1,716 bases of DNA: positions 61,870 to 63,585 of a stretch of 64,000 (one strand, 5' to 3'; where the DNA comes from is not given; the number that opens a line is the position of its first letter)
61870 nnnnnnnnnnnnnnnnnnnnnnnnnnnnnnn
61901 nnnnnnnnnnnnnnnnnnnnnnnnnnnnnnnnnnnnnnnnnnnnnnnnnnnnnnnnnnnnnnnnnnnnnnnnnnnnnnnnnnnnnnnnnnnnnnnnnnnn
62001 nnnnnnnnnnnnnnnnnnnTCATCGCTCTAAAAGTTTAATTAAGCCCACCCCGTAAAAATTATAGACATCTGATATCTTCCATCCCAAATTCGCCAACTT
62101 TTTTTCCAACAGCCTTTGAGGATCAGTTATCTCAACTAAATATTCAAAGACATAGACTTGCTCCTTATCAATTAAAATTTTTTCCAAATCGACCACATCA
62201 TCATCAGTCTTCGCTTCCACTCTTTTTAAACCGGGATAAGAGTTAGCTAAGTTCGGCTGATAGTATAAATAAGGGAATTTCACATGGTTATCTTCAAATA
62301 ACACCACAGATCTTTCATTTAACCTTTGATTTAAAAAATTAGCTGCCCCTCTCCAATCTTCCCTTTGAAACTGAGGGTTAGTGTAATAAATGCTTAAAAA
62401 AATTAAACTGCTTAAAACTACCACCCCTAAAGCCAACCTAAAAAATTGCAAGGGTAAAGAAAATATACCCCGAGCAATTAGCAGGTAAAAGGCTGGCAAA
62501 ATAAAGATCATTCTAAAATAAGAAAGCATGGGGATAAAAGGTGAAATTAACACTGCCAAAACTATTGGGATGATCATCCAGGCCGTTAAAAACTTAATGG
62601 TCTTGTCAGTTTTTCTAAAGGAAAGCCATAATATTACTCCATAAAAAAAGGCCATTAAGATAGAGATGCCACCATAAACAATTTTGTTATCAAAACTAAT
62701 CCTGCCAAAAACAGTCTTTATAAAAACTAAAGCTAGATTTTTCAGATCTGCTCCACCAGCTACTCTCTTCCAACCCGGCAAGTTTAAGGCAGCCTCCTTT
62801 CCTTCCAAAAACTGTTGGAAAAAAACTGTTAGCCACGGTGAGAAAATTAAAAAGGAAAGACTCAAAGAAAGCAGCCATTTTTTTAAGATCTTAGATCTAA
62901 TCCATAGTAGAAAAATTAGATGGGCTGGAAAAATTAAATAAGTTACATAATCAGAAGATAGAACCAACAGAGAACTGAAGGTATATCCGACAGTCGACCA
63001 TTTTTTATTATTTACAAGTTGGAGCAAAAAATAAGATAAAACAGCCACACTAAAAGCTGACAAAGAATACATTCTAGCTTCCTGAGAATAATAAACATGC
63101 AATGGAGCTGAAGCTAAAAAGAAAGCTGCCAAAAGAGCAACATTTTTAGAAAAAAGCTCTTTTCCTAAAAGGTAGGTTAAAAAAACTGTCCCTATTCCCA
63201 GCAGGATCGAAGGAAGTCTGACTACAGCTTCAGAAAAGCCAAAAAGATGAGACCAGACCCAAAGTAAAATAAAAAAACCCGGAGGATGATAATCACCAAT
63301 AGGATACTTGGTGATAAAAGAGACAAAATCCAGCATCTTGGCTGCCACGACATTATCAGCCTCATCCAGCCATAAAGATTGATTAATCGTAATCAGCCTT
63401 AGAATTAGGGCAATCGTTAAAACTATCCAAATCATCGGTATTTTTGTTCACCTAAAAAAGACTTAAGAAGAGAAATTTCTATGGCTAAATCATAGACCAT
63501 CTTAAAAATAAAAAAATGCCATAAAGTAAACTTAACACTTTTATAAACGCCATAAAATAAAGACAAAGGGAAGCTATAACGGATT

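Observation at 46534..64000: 17.5-kb single-strand glycosylation operon combining an FdtA/FdtB aminosugar pathway, 13 glycosyltransferases, three GT-C enzymes, a Wzy_C-like protein and a GtrB-like synthase, with no exporter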

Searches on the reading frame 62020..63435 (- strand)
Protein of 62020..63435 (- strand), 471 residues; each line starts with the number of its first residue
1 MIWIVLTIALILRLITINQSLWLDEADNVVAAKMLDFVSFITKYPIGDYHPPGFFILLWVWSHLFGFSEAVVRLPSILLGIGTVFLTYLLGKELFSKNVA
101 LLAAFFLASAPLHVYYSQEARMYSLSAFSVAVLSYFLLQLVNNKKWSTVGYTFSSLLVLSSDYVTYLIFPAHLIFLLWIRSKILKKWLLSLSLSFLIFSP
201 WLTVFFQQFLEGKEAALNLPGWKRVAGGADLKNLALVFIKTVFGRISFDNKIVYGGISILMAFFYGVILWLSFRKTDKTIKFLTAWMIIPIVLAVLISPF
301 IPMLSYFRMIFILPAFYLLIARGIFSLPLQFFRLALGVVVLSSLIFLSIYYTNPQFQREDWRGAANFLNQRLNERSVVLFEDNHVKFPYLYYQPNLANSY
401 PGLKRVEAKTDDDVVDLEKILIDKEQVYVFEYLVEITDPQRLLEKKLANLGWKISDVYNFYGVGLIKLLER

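Call 7: search_protein_families(library=pfam, proteins=[window:62020-63435:-], max_evalue=0.01)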
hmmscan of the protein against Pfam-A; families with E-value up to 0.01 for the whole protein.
window:62020-63435:- (471 aa): 1 family
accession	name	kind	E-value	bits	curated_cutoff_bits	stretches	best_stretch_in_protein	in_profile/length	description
PF13231.12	PMT_2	-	1.7e-16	61.3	26.1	1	50-202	2-158/160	Dolichyl-phosphate-mannose-protein mannosyltransferase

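Call 11: find_encoding_contigs(protein=window:62020-63435:-, flank=10000, max_places=6)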
Protein window:62020-63435:- (471 aa): 23 contigs read that carry it; 6 places shown.
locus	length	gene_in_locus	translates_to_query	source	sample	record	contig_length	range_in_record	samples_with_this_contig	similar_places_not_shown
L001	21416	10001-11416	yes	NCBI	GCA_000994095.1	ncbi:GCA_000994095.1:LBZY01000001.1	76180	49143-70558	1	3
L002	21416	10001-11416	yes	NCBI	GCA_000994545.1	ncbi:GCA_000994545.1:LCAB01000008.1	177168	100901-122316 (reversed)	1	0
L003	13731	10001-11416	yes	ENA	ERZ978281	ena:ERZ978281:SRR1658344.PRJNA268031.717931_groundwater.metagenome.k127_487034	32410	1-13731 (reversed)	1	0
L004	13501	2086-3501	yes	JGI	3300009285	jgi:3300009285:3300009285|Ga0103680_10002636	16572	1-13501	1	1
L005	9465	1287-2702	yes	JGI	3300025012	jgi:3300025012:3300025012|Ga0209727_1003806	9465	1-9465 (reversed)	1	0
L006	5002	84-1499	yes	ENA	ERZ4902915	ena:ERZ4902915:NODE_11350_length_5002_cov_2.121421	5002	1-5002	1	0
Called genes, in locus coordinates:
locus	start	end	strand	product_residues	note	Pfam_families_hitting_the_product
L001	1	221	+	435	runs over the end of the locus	PF01943:Polysacc_synt, PF13440:Polysacc_synt_3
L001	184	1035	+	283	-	PF00535:Glycos_transf_2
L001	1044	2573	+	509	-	PF13231:PMT_2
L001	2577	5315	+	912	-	-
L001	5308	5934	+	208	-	PF01209:Ubie_methyltran, PF13489:Methyltransf_23, PF13847:Methyltransf_31, PF08241:Methyltransf_11, PF08242:Methyltransf_12, PF13649:Methyltransf_25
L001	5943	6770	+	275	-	PF13489:Methyltransf_23, PF07021:MetW, PF13847:Methyltransf_31, PF08241:Methyltransf_11, PF08242:Methyltransf_12, PF13649:Methyltransf_25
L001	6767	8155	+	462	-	PF13231:PMT_2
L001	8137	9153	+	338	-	PF00534:Glycos_transf_1, PF13692:Glyco_trans_1_4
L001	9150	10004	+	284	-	PF00535:Glycos_transf_2, PF10111:Glyco_tranf_2_2, PF13641:Glyco_tranf_2_3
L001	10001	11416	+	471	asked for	PF13231:PMT_2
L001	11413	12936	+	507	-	-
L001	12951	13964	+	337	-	PF20706:GT4-conflict (faint), PF13439:Glyco_transf_4, PF00534:Glycos_transf_1, PF13692:Glyco_trans_1_4, PF13524:Glyco_trans_1_2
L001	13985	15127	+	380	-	PF13439:Glyco_transf_4, PF00534:Glycos_transf_1, PF13692:Glyco_trans_1_4, PF13524:Glyco_trans_1_2 (faint), PF20706:GT4-conflict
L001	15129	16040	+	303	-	PF00535:Glycos_transf_2, PF13641:Glyco_tranf_2_3, PF13506:Glyco_transf_21 (weak), PF13632:Glyco_trans_2_3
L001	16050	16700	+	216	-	PF00132:Hexapep, PF14602:Hexapep_2 (weak)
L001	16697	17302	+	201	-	-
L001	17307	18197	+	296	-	PF00535:Glycos_transf_2, PF13641:Glyco_tranf_2_3, PF13632:Glyco_trans_2_3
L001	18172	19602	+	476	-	PF04932:Wzy_C (weak)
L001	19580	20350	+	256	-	PF13231:PMT_2, PF02366:PMT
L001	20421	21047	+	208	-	-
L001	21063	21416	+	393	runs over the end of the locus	PF13439:Glyco_transf_4, PF00534:Glycos_transf_1 (weak), PF13692:Glyco_trans_1_4, PF13524:Glyco_trans_1_2 (weak)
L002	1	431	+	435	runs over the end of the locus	PF01943:Polysacc_synt, PF13440:Polysacc_synt_3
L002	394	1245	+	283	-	PF00535:Glycos_transf_2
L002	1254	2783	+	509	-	PF13231:PMT_2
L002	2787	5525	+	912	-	-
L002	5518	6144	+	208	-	PF01209:Ubie_methyltran, PF13489:Methyltransf_23, PF13847:Methyltransf_31, PF08241:Methyltransf_11, PF08242:Methyltransf_12, PF13649:Methyltransf_25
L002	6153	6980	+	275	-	PF13489:Methyltransf_23, PF07021:MetW, PF13847:Methyltransf_31, PF08241:Methyltransf_11, PF08242:Methyltransf_12, PF13649:Methyltransf_25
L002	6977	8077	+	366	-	PF13231:PMT_2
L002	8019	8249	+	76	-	-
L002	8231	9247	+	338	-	PF00534:Glycos_transf_1, PF13692:Glyco_trans_1_4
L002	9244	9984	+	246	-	PF00535:Glycos_transf_2, PF10111:Glyco_tranf_2_2, PF13641:Glyco_tranf_2_3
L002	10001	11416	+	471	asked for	PF13231:PMT_2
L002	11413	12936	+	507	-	-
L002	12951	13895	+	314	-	PF13439:Glyco_transf_4, PF00534:Glycos_transf_1 (faint)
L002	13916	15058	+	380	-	PF13439:Glyco_transf_4, PF00534:Glycos_transf_1, PF13692:Glyco_trans_1_4, PF13524:Glyco_trans_1_2 (faint), PF20706:GT4-conflict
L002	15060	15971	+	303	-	PF00535:Glycos_transf_2, PF13641:Glyco_tranf_2_3, PF13506:Glyco_transf_21 (weak), PF13632:Glyco_trans_2_3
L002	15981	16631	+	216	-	PF00132:Hexapep, PF14602:Hexapep_2 (weak)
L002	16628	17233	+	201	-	-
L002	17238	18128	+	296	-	PF00535:Glycos_transf_2, PF13641:Glyco_tranf_2_3, PF13632:Glyco_trans_2_3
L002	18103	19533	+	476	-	PF04932:Wzy_C (weak)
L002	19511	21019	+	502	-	PF02366:PMT, PF13231:PMT_2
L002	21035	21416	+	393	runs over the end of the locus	PF13439:Glyco_transf_4, PF00534:Glycos_transf_1 (weak), PF13692:Glyco_trans_1_4, PF13524:Glyco_trans_1_2 (weak)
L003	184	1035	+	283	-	PF00535:Glycos_transf_2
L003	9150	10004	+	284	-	PF00535:Glycos_transf_2, PF10111:Glyco_tranf_2_2, PF13641:Glyco_tranf_2_3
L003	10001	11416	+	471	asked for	PF13231:PMT_2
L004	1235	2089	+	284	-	PF00535:Glycos_transf_2, PF10111:Glyco_tranf_2_2, PF13641:Glyco_tranf_2_3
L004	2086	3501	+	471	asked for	PF13231:PMT_2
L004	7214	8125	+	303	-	PF00535:Glycos_transf_2, PF13641:Glyco_tranf_2_3, PF13506:Glyco_transf_21 (weak), PF13632:Glyco_trans_2_3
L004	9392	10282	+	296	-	PF00535:Glycos_transf_2, PF13641:Glyco_tranf_2_3, PF13632:Glyco_trans_2_3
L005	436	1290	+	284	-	PF00535:Glycos_transf_2, PF10111:Glyco_tranf_2_2, PF13641:Glyco_tranf_2_3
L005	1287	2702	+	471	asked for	PF13231:PMT_2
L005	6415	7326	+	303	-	PF00535:Glycos_transf_2, PF13641:Glyco_tranf_2_3, PF13506:Glyco_transf_21 (weak), PF13632:Glyco_trans_2_3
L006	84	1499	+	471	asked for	PF13231:PMT_2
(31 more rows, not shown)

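Call 16: find_related_loci(query=L002:3-428:+, collection=genome_contigs, flank=10000)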
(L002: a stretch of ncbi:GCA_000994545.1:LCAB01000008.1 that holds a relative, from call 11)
Query L002:3-428:+ (142 aa) in genome_contigs; peptide patterns used: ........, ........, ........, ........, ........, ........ (x = any residue, [..] = any of these).
291 stretches matched a pattern; 2 encode a relative of the query (tblastn E <= 1e-3); 2 distinct loci.
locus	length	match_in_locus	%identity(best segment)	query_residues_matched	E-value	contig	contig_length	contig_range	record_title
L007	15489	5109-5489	53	1-127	9e-38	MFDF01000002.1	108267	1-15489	MAG: Candidatus Daviesbacteria bacterium RIFCSPHIGHO2_12_FULL_37_16 rifcsphigho2_12_scaffold_113, whole genome shotgun s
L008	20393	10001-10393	48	2-132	2e-32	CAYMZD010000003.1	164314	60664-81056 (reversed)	MAG TPA_asm: uncultured Gammaproteobacteria bacterium isolate binchicken_co110_145 genome assembly, contig: NODE_230_len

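Call 20: find_homologous_proteins(query=L002:3-428:+, max_evalue=1e-10)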
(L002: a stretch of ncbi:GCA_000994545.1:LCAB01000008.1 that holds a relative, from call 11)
Query L002:3-428:+ (142 aa): 1 proteins with E <= 1e-10 among 140 candidates.
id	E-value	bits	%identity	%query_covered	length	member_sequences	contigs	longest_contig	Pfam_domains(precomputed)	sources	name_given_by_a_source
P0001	2.6e-42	163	61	89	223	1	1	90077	PF01943.23,PF13440.12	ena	-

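Call 23: search_protein_families(library=ncbifam, proteins=[window:62020-63435:-, L001:9150-10004:+, L001:6767-8155:+, L001:2577-5315:+, L001:1044-2573:+, L001:184-1035:+], max_evalue=0.01)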
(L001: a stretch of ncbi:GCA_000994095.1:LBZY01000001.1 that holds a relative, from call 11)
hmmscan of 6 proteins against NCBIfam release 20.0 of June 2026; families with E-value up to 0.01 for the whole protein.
window:62020-63435:- (471 aa): 3 families
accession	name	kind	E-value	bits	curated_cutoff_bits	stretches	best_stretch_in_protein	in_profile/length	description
TIGR03663.1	TIGR03663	subfamily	6.2e-12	45.2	126.25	1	2-299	4-315/435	flippase activity-associated protein Agl23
NF052499.1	MnslTaseMT1671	equivalog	5.4e-06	25.1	900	1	4-352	32-375/523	mannosyltransferase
TIGR04154.1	archaeo_STT3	subfamily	0.00079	17.9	450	1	71-116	97-142/831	oligosaccharyl transferase, archaeosortase A system-associated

L001:9150-10004:+ (284 aa): 30 families (the best 25 are shown)
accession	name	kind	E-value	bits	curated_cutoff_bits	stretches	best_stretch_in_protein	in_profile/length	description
NF007482.0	PRK10073.1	equivalog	2.2e-26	92.7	423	1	2-107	7-112/334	glycosyltransferase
NF041875.1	EPS_EpsD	equivalog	6.1e-25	88.3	370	1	3-219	1-229/325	exopolysaccharide biosynthesis glycosyltransferase EpsD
TIGR04283.1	glyco_like_mftF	equivalog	2.6e-23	82.8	182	1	3-183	1-169/221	TIGR04283 family arsenosugar biosynthesis glycosyltransferase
TIGR03937.1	PgaC_IcaA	equivalog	2.3e-21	76.2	422.3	1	2-123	46-168/407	poly-beta-1,6-N-acetyl-D-glucosamine synthase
NF047683.1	TeichurnBiosyTuaG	equivalog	9.9e-21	74.5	400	1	2-138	7-144/252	teichuronic acid biosynthesis protein TuaG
TIGR03965.1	mycofact_glyco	equivalog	4e-20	72.1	280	1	2-105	75-179/467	mycofactocin biosynthesis glycosyltransferase MftF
NF041394.1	GtaseAglG_Halo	equivalog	1.6e-16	60.4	440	1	1-111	1-113/304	glucosyl-dolichyl phosphate glucuronosyltransferase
NF038299.1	EPS_HpsN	equivalog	2.2e-16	59.7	425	1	2-115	2-116/317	hormogonium polysaccharide biosynthesis glycosyltransferase HpsN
NF038302.1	EPS_HpsE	equivalog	6.1e-15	55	300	1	2-115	2-121/307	hormogonium polysaccharide biosynthesis glycosyltransferase HpsE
NF010496.0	PRK13915.1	equivalog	1.2e-14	54.1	262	1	2-111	32-148/307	glucosyl-3-phosphoglycerate synthase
NF047588.1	GlcsyltransPgfSStrep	equivalog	1.9e-14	53.6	500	1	1-111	1-116/308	glycosyltransferase PgfS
TIGR03111.1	glyc2_xrt_Gpos1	hypoth_equivalog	5.7e-14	51.7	363.95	1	2-111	50-162/439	TIGR03111 family XrtG-associated glycosyltransferase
TIGR04242.1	nodulat_NodC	equivalog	6.2e-14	51.8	550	1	2-127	49-177/395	chitooligosaccharide synthase NodC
NF050050.1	ProtGlycPglI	equivalog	1e-13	51.4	500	1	2-109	3-112/306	GalNAc(5)-diNAcBac-PP-undecaprenol beta-1,3-glucosyltransferase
NF007986.1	PRK10714.1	equivalog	3.8e-13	49.1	529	1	2-114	7-125/316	undecaprenyl-phosphate 4-deoxy-4-formamido-L-arabinose transferase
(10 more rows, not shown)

L001:6767-8155:+ (462 aa): 1 family
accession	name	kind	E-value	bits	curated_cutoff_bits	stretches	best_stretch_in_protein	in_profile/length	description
NF047440.1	LA3751_2_3_fam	subfamily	0.0025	16.7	200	0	39-337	71-382/460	LA_3751/LA_3752 family putative glycosyltransferase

L001:2577-5315:+ (912 aa): 1 family
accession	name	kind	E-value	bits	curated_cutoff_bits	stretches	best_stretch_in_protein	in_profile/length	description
NF053599.1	transp_MmpA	equivalog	2.2e-07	29.9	210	1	288-433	251-388/543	MmpA family trehalose lipid delivery protein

L001:1044-2573:+ (509 aa): 0 families

L001:184-1035:+ (283 aa): 3 families
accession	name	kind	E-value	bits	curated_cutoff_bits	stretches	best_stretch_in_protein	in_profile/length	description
TIGR04195.1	S_glycosyl_SunS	equivalog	5.1e-07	28.9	350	1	8-132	61-180/421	SunS family peptide S-glycosyltransferase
NF038302.1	EPS_HpsE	equivalog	0.0032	16.5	300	1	32-107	35-109/307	hormogonium polysaccharide biosynthesis glycosyltransferase HpsE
TIGR04440.1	glyco_TIGR04440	domain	0.0079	15.9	70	0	28-114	26-111/215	TIGR00180 family glycosyltransferase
